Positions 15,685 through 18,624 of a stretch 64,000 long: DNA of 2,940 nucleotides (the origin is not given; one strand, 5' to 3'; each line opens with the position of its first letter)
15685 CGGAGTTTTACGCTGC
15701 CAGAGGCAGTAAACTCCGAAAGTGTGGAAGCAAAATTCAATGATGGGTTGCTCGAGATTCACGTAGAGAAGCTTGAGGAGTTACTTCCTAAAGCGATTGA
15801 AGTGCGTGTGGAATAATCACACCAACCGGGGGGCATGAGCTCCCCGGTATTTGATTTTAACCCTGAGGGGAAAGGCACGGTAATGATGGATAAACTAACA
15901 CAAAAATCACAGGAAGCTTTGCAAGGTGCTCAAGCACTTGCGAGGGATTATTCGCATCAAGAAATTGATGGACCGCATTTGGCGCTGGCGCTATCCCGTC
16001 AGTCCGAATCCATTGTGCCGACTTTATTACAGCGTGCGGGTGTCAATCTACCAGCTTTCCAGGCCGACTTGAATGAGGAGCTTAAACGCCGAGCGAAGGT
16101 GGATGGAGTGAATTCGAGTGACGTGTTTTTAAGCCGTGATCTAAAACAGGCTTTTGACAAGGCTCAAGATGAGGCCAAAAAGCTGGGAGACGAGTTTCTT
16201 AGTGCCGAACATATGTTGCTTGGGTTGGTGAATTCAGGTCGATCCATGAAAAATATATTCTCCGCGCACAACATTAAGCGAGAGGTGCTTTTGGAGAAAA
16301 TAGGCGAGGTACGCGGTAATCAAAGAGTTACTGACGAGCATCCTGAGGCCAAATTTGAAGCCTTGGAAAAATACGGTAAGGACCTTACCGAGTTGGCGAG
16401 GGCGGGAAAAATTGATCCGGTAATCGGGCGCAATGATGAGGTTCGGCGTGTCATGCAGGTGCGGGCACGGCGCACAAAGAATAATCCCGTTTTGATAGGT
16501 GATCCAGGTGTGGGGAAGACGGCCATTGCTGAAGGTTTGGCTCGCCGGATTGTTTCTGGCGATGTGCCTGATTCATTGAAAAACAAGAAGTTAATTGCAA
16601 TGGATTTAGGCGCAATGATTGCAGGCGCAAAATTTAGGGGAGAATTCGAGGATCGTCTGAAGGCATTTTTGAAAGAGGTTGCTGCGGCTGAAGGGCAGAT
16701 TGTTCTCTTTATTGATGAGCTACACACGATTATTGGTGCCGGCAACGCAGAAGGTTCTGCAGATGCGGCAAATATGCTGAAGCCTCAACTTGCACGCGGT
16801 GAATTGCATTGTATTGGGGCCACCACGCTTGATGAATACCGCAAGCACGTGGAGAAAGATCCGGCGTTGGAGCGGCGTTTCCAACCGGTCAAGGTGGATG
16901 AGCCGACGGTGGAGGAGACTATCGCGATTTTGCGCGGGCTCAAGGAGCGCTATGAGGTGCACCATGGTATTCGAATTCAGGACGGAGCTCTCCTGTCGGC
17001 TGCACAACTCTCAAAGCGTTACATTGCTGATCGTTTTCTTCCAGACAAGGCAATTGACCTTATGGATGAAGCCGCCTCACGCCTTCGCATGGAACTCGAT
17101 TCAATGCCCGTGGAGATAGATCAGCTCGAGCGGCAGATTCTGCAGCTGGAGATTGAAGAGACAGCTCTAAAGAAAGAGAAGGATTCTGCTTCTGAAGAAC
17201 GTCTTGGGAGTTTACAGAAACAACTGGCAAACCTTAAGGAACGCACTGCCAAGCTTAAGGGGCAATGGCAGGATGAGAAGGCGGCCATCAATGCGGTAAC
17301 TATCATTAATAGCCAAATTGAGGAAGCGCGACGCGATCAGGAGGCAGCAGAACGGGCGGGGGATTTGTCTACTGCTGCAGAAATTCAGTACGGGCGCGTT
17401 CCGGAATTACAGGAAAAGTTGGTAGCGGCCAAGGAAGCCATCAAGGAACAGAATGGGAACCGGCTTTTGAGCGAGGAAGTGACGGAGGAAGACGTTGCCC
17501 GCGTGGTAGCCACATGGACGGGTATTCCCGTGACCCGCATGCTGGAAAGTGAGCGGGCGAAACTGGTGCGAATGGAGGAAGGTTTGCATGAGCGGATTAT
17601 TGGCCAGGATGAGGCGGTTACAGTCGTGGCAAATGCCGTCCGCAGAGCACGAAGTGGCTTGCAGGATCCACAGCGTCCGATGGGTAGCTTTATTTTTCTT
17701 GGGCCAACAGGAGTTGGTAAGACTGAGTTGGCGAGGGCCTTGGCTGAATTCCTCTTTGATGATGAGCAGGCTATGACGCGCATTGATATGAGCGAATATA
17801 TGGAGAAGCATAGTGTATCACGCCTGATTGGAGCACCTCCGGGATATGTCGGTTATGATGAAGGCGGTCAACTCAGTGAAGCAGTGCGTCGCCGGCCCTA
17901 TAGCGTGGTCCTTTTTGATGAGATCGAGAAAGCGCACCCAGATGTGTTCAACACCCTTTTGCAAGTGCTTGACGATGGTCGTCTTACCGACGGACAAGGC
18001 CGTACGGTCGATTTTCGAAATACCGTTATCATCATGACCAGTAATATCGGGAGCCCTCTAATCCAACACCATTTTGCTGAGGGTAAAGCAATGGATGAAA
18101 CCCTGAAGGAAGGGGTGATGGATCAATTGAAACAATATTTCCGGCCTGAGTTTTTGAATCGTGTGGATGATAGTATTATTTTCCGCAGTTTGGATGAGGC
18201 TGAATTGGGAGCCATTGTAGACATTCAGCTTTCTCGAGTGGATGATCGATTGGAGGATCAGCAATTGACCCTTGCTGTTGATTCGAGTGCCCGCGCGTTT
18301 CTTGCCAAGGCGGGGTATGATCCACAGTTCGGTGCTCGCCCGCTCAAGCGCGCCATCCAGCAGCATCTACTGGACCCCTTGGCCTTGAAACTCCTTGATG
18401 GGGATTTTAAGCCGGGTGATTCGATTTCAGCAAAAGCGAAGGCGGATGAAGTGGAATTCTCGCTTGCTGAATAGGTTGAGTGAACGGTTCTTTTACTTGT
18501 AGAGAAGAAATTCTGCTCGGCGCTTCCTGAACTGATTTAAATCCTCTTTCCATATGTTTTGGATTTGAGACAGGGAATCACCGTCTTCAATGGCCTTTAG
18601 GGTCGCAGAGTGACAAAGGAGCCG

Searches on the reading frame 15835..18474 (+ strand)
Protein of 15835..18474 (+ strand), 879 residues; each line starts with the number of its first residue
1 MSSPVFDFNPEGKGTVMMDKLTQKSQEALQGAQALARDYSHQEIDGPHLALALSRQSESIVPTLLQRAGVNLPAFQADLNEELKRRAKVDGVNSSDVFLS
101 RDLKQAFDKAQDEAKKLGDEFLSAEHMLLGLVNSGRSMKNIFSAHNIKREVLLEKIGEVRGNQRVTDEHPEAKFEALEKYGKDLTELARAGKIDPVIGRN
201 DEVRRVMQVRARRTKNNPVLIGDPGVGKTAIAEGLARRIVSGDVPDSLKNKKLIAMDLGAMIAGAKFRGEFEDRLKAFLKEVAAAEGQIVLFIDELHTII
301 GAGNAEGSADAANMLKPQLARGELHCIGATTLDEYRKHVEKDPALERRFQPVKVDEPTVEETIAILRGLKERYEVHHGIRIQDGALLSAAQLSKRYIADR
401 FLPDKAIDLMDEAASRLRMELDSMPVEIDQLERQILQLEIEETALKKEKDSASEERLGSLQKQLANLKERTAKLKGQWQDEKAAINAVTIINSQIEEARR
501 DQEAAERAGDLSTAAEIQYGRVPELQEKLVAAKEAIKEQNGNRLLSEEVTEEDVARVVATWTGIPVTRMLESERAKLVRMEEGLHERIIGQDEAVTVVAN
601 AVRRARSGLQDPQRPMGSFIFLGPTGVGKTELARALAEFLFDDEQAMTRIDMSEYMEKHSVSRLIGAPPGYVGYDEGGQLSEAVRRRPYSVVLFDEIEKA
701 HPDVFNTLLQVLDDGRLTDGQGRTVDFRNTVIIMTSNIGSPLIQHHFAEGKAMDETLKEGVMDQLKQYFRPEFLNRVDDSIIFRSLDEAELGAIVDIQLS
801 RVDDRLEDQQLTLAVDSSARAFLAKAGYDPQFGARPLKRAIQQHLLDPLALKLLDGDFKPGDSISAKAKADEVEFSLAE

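Call 66: search_protein_families(library=pfam, proteins=[window:15835-18474:+], max_evalue=0.00001)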
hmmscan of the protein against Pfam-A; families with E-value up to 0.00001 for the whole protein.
window:15835-18474:+ (879 aa): 13 families
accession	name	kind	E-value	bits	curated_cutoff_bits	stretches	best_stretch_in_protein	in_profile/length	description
PF07724.20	AAA_2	-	1.8e-73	246.5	27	1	614-779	1-165/166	AAA domain (Cdc48 subfamily)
PF17871.7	AAA_lid_9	-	3.3e-35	120.6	22.8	1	358-459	1-102/104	AAA lid domain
PF10431.15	ClpB_D2-small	-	7.4e-27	93.6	21.9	1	786-865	1-80/81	C-terminal, D2-small domain, of ClpB protein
PF00004.35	AAA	-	4.9e-24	85.7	21.2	2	219-332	2-110/131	ATPase family associated with various cellular activities (AAA)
PF02861.25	Clp_N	-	3.1e-20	72.5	20.7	2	32-83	1-52/53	Clp amino terminal domain, pathogenicity island component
PF07728.20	AAA_5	-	1.9e-19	70.5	22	1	619-739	2-124/139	AAA domain (dynein-related subfamily)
PF13191.12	AAA_16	-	5.3e-12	47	32.6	0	196-240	2-49/167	AAA ATPase domain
PF13401.12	AAA_22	-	2.9e-11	44.2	27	0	213-314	3-103/130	AAA domain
PF00158.32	Sigma54_activat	-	8.9e-09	35.7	20.2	0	618-736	24-142/168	Sigma-54 interaction domain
PF05621.17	TniB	-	1.7e-08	34.6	22.4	0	206-355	26-185/189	Bacterial TniB protein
PF13238.12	AAA_18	-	2.9e-08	34.6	29.4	0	220-284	3-68/128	AAA domain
PF20720.3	nSTAND3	-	2.5e-07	31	27.2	0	215-241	17-43/155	Novel STAND NTPase 3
PF01695.23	IstB_IS21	-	1e-06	28.9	24.1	0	211-280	88-153/238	IstB-like ATP binding protein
